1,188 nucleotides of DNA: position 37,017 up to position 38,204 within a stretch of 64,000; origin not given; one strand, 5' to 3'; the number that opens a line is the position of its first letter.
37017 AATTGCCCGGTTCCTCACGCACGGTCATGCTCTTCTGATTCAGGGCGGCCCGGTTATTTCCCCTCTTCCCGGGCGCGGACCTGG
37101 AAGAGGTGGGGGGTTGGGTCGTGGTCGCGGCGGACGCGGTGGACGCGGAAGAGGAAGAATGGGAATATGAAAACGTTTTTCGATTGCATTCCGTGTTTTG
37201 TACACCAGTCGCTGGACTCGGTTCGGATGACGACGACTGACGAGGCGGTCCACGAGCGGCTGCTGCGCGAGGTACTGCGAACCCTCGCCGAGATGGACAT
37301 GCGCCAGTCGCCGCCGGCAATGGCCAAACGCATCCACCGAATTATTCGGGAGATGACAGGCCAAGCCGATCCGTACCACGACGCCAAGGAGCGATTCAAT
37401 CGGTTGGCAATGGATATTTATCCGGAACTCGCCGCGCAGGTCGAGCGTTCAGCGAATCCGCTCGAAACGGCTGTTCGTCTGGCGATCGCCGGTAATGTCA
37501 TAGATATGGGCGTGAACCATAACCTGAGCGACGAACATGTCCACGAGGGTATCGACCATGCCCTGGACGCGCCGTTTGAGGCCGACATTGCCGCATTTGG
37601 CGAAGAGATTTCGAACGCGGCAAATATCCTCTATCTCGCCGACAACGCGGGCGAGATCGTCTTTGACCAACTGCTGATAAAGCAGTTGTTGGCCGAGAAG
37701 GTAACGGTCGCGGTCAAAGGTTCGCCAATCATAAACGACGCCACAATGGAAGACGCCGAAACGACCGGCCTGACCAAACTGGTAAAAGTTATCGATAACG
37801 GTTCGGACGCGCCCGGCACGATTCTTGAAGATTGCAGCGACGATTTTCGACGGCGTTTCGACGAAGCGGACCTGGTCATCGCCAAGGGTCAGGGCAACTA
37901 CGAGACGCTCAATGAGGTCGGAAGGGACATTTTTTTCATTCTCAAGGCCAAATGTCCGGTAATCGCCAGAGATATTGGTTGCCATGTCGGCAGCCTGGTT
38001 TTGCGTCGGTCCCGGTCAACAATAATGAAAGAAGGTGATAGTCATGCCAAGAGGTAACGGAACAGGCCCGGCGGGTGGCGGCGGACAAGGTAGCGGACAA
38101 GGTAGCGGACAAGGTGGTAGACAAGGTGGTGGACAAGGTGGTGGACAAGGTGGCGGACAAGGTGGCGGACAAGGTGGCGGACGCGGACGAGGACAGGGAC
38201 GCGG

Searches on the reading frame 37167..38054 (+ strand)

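Call 72: search_protein_families(library=pfam, proteins=[window:37167-38054:+], max_evalue=0.0001)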
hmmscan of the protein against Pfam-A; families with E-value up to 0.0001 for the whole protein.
window:37167-38054:+ (296 aa): 1 family
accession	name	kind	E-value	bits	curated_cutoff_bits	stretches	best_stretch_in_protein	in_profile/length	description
PF01937.24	ARMT1-like_dom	-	3.3e-75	253.6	25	1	5-277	3-310/311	Damage-control phosphatase ARMT1-like domain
